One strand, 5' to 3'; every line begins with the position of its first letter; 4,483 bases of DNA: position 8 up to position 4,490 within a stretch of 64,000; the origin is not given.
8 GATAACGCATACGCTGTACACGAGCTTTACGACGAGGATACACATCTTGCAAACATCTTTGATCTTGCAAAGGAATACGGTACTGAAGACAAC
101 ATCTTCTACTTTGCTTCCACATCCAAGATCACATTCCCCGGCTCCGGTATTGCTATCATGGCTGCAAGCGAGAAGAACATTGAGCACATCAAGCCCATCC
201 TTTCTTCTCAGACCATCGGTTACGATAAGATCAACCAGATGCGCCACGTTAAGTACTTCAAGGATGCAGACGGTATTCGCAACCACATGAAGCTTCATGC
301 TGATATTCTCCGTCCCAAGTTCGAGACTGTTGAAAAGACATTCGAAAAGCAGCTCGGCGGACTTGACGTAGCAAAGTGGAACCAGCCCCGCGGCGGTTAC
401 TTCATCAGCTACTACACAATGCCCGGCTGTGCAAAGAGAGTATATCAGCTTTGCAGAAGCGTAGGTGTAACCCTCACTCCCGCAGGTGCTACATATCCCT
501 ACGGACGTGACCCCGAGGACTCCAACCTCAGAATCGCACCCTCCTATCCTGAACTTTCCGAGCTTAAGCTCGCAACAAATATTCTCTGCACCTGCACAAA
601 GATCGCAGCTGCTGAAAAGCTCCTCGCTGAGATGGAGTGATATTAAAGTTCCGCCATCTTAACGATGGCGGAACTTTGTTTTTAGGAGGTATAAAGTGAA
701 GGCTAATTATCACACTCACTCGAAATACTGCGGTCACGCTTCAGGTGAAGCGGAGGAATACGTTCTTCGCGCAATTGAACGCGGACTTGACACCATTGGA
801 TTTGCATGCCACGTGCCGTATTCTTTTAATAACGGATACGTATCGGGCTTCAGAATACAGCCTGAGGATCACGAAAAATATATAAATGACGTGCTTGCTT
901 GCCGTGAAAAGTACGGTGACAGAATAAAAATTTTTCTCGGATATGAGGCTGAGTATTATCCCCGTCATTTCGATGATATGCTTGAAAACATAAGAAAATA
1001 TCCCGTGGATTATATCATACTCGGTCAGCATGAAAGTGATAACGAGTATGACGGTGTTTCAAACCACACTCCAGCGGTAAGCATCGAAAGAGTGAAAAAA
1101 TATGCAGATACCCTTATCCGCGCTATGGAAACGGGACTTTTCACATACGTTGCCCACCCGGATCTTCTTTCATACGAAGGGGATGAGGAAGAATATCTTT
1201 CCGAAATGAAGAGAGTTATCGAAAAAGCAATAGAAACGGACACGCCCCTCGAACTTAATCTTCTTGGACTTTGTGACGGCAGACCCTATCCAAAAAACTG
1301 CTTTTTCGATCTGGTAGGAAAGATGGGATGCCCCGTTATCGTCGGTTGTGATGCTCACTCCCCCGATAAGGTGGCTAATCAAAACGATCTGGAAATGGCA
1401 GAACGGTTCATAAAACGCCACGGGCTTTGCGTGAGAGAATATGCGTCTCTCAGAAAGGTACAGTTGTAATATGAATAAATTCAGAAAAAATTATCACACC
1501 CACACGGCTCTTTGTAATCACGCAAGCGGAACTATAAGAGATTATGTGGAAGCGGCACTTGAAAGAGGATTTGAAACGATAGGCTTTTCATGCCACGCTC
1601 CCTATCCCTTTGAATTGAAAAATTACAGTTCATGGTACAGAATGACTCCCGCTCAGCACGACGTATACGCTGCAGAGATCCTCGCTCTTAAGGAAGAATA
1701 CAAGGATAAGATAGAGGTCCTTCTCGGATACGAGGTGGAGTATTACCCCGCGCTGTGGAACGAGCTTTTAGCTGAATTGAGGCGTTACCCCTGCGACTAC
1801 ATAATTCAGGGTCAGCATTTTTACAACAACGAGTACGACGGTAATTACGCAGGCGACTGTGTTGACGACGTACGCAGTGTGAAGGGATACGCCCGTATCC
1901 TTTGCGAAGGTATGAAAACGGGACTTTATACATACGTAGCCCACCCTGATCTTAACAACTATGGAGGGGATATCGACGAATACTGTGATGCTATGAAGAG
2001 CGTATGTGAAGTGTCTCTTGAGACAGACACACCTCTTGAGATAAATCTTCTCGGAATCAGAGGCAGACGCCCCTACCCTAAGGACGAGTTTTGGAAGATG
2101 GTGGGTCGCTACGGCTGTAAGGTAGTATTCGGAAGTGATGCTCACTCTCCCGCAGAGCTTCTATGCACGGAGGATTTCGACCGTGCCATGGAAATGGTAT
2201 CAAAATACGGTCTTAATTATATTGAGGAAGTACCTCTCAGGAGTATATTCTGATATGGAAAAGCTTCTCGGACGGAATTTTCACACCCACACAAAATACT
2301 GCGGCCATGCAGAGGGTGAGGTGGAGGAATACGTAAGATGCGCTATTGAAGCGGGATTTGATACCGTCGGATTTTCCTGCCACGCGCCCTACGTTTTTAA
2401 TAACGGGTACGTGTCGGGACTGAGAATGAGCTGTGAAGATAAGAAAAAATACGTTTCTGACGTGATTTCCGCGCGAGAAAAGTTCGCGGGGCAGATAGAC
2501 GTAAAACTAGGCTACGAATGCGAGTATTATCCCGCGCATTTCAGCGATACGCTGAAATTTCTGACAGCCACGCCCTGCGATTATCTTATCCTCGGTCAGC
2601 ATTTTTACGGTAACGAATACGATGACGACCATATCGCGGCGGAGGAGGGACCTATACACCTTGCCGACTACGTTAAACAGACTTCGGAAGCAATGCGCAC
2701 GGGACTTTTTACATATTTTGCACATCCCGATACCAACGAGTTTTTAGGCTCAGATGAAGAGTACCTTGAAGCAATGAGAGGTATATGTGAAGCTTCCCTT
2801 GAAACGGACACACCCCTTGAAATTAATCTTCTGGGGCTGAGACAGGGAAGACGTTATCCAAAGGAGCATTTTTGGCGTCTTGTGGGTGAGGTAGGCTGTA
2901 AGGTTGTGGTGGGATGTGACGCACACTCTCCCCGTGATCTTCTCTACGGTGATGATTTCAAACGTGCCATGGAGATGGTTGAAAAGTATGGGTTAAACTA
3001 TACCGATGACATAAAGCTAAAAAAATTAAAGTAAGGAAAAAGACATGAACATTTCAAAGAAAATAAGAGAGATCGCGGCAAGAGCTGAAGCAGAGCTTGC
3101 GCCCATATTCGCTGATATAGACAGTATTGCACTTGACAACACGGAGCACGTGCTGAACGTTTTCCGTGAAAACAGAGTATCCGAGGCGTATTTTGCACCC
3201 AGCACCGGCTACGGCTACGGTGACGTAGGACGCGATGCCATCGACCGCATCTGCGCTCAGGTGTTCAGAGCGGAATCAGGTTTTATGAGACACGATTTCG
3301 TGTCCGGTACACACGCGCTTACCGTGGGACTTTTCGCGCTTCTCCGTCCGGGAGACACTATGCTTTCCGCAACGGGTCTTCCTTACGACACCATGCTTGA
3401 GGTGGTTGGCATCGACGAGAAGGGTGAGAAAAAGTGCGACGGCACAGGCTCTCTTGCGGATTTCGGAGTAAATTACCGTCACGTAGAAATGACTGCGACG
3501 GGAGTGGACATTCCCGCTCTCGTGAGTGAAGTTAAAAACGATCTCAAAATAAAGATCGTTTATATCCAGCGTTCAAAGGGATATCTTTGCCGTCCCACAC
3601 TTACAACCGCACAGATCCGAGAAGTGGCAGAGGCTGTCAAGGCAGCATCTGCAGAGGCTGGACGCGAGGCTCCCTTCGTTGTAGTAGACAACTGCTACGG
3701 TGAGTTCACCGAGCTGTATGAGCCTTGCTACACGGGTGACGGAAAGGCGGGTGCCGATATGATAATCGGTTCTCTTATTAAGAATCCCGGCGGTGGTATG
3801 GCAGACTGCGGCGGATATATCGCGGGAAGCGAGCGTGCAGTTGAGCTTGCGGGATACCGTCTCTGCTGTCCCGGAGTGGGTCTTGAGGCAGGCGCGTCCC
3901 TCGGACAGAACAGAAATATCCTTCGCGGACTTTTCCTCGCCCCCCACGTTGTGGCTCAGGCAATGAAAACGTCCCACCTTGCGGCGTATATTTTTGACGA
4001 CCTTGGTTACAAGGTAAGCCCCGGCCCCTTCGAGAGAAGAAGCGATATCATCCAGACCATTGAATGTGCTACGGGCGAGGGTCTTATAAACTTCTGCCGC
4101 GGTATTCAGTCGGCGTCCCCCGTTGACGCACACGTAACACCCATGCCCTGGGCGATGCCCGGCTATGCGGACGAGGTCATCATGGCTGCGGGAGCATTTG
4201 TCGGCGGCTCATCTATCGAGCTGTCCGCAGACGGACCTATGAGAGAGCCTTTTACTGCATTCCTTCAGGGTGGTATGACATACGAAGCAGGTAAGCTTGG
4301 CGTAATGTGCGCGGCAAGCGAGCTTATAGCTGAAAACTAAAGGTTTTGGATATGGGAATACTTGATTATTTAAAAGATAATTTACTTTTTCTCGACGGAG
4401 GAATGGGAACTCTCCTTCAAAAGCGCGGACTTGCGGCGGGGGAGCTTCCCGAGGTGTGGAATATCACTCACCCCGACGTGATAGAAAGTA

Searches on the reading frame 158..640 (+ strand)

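Call 82: search_protein_families(library=pfam, max_evalue=0.00001, proteins=[window:158-640:+])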
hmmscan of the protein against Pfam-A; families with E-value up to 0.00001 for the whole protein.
window:158-640:+ (160 aa): 1 family
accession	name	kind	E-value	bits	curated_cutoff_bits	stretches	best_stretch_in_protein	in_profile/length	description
PF12897.13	Asp_aminotransf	-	1.5e-58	199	27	1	1-156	263-418/421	Aspartate amino-transferase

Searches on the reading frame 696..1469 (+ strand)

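Call 82: search_protein_families(library=pfam, max_evalue=0.00001, proteins=[window:696-1469:+])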
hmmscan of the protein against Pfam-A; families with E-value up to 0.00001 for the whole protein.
window:696-1469:+ (257 aa): 1 family
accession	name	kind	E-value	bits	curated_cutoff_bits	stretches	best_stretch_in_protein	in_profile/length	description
PF02811.25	PHP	-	3.1e-20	73.6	26.4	1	5-188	2-162/164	PHP domain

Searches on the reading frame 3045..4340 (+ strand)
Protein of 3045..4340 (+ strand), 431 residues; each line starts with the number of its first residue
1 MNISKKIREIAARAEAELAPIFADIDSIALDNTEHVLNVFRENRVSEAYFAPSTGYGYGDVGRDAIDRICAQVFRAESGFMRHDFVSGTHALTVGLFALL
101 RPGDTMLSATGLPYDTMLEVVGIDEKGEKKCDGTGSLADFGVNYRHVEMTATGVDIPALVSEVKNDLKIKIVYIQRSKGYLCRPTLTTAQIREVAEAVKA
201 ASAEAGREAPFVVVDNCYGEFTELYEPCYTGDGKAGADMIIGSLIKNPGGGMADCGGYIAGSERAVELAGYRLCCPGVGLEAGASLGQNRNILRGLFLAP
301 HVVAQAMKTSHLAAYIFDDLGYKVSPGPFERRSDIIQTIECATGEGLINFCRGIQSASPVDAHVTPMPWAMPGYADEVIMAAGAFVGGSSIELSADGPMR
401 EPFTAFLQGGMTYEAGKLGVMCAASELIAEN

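Call 82: search_protein_families(library=pfam, max_evalue=0.00001, proteins=[window:3045-4340:+])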
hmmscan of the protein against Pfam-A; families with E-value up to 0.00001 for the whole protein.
window:3045-4340:+ (431 aa): 1 family
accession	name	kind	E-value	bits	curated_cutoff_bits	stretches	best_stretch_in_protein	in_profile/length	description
PF06838.17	Met_gamma_lyase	-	6.6e-156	519.4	24.2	1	9-426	3-403/405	Methionine gamma-lyase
